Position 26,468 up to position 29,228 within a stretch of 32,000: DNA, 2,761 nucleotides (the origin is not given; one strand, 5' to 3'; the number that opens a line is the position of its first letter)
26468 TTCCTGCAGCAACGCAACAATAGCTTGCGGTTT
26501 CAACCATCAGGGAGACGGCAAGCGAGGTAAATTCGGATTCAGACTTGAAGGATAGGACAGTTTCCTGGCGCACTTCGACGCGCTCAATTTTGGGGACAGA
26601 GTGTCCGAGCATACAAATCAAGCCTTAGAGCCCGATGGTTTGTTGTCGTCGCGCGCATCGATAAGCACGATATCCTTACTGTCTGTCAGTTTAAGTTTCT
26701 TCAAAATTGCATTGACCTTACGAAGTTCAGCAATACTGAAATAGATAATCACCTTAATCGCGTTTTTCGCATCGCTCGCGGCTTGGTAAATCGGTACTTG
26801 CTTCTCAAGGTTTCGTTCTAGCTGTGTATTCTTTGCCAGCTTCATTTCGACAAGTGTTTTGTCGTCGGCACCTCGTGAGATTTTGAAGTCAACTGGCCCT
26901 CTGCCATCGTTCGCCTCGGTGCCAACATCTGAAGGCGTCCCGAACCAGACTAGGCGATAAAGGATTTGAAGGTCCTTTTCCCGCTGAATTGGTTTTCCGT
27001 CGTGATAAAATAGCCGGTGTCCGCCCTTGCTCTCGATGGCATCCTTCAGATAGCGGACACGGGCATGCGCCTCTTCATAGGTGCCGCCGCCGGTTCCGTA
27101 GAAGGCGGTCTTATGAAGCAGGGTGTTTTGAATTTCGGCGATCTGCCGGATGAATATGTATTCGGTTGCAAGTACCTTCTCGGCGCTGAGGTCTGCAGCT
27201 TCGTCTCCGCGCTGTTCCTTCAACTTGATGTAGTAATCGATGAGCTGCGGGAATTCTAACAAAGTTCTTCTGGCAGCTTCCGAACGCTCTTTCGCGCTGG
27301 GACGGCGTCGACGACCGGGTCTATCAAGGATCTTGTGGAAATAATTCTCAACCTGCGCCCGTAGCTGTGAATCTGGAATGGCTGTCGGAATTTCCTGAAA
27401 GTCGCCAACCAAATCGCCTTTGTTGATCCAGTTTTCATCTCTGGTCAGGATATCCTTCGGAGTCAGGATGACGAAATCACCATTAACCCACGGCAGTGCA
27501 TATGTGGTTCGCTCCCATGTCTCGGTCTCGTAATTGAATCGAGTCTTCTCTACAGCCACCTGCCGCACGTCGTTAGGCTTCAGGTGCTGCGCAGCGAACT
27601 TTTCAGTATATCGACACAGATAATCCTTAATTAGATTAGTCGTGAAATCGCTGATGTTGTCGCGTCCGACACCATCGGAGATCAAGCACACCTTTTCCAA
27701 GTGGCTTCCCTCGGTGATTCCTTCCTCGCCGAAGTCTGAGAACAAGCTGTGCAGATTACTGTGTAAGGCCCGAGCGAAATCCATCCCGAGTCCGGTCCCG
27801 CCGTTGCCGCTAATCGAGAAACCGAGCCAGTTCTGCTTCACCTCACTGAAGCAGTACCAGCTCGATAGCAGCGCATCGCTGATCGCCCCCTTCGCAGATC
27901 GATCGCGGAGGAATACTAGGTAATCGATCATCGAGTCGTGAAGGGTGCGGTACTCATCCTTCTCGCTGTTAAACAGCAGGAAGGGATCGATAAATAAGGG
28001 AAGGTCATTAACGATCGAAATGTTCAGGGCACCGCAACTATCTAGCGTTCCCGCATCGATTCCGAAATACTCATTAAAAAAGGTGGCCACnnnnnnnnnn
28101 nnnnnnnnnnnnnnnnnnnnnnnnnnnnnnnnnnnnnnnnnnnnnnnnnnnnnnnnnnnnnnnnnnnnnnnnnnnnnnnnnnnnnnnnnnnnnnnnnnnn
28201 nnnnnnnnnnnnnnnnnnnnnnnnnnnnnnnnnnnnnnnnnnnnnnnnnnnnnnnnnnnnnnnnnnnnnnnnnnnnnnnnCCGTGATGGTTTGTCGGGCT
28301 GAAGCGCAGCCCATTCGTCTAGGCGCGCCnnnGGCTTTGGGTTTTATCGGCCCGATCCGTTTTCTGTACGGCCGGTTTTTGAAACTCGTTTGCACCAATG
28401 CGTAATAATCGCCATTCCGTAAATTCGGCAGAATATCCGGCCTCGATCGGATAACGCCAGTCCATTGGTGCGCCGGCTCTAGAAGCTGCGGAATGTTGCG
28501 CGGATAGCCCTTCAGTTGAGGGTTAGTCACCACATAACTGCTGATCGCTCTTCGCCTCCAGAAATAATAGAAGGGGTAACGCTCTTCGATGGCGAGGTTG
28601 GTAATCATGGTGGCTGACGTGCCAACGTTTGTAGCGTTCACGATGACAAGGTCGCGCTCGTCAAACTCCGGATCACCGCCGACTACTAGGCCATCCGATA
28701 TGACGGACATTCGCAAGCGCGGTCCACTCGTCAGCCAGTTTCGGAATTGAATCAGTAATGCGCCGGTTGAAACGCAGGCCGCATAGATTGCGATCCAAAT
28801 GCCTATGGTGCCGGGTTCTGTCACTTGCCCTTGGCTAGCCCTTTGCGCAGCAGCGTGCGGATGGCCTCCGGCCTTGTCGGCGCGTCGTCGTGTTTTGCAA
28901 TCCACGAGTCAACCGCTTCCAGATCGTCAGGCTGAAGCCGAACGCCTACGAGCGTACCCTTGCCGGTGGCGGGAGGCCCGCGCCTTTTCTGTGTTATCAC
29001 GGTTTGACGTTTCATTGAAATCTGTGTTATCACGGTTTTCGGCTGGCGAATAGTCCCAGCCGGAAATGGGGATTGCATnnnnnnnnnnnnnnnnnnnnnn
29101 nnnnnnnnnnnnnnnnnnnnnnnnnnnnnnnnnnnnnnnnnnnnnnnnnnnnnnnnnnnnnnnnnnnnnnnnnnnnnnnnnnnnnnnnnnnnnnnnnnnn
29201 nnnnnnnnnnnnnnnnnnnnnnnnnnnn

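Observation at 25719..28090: AT-rich two-gene operon in the satellite cargo slot: nuclease-like 490-aa protein coupled to a 300-aa all-alpha partner, a candidate uncharacterised anti-phage system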

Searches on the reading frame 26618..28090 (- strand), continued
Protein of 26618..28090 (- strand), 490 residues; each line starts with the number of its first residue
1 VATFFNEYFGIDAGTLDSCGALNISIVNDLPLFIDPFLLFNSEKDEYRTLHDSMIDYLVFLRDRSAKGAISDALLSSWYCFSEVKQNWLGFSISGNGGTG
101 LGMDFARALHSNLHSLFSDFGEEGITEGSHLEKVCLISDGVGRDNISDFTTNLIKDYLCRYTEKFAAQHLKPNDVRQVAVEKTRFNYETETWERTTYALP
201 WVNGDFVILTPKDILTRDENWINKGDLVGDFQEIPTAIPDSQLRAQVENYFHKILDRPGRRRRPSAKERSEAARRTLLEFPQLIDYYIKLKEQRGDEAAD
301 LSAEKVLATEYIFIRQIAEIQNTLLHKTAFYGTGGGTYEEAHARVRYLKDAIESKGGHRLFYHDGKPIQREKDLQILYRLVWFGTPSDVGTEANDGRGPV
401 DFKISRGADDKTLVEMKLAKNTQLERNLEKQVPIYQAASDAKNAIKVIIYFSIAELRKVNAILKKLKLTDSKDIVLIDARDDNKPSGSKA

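Call 89: fold_search(model_id=the predicted structure, library=viral)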
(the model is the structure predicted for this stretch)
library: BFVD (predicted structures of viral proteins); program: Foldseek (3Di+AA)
matches with E <= 10: 484; with E <= 0.001: 0
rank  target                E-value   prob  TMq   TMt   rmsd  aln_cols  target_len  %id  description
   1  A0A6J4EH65            7.2e-03  0.99  0.15  0.31   8.4       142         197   15  (no name in the UniProt tables at hand)
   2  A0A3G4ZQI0            8.8e-03  0.98  0.16  0.35   8.9       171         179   17  Uncharacterized protein [Terrestrivirus sp.]
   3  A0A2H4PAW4            3.8e-02  0.99  0.18  0.15   5.5       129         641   16  (no name in the UniProt tables at hand)
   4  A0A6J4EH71            4.0e-02  0.99  0.13  0.24   4.2        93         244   16  (no name in the UniProt tables at hand)
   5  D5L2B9                5.7e-02  0.93  0.16  0.35   5.9       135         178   15  Restriction endonuclease type IV Mrr domain-containing protein [uncultured virus]
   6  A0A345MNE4            5.7e-02  0.13  0.10  0.09  26.7       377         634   10  (no name in the UniProt tables at hand)
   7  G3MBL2                7.8e-02  0.72  0.14  0.22  11.5       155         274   13  Gp146 [Bacillus phage G]
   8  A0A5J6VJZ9            7.8e-02  0.44  0.13  0.18   9.6       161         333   15  Uncharacterized protein [Megaviridae environmental sample]
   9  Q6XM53                8.6e-02  0.14  0.15  0.17  23.0       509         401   13  FirrV-1-A34 [Feldmannia irregularis virus a]
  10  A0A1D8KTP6            1.1e-01  0.80  0.17  0.34   7.3       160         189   12  Restriction endonuclease [Synechococcus phage S-CAM7]
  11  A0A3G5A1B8            1.1e-01  0.97  0.17  0.35   6.3       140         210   10  Uncharacterized protein [Harvfovirus sp.]
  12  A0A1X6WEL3            1.2e-01  0.91  0.17  0.32   8.3       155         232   11  (no name in the UniProt tables at hand)
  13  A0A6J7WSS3            1.3e-01  0.98  0.15  0.43   3.9        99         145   12  Uncharacterized protein [uncultured Caudovirales phage]
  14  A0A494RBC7            1.6e-01  0.82  0.16  0.41   8.9       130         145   12  (no name in the UniProt tables at hand)
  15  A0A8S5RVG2            1.6e-01  0.54  0.15  0.30  12.3       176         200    8  PD-(D/E)XK nuclease superfamily protein [Siphoviridae sp. ctHip2]
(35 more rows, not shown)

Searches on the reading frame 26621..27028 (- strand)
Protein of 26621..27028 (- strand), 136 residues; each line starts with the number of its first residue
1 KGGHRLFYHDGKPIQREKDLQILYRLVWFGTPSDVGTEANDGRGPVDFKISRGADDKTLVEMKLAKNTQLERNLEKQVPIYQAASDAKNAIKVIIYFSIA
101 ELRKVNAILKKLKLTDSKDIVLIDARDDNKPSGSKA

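Call 66: search_protein_families(library=pfam, alignment_id=A3, max_evalue=1)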
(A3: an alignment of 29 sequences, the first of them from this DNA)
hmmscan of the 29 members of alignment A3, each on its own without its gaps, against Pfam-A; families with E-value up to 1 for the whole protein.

A. member 1, seq(136 aa): 0 families

B. families by the number of members that match (of 29 scanned): 36 families (the first 25 are shown)
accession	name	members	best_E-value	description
PF08011.17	PDDEXK_9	17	2.6e-05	PD-(D/E)XK nuclease superfamily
PF18742.7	DpnII-MboI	3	0.021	REase_DpnII-MboI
PF19020.6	Ta1207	2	0.0077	Ta1207 family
PF11976.14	Rad60-SLD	2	0.024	Ubiquitin-2 like Rad60 SUMO-like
PF04661.18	Pox_I3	2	0.034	Poxvirus I3 ssDNA-binding protein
PF22362.1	Ago_MID_bact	1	0.005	Argonaute, middle domain, bacteria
PF12729.13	4HB_MCP_1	1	0.012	Four helix bundle sensory module for signal transduction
PF09640.15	DUF2027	1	0.014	Domain of unknown function (DUF2027)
PF21394.3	Beta-ketacyl_N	1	0.016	Beta-ketoacyl synthase-like, N-terminal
PF19671.4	DUF6174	1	0.02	Family of unknown function (DUF6174)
PF02426.22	MIase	1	0.023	Muconolactone delta-isomerase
PF03874.21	RNA_pol_Rpb4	1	0.034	RNA polymerase Rpb4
PF03599.22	CdhD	1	0.045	CO dehydrogenase/acetyl-CoA synthase delta subunit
PF13905.12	Thioredoxin_8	1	0.046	Thioredoxin-like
PF20917.2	AsnRS_N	1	0.054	Asparaginal-tRNA synthetase, N-terminal domain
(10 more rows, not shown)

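Call 67: search_solved_structures(query=A3, max_evalue=10, show_alignments=3)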
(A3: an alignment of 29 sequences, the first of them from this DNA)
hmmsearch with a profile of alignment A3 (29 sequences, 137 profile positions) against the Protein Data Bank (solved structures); distinct sequences matched with E-value up to 10: 0.

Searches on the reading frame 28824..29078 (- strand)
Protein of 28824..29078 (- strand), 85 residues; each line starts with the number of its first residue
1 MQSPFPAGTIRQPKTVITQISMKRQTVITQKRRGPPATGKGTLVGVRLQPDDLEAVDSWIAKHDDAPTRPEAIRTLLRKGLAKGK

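Call 72: search_protein_families(library=phrogs, proteins=[window:28824-29078:-], max_evalue=0.001)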
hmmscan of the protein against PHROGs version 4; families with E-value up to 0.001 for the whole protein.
window:28824-29078:- (85 aa): 1 family
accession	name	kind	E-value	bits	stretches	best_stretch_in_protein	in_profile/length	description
phrog_4738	-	transcription regulation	4.3e-08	33.8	1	38-85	11-57/59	transcriptional repressor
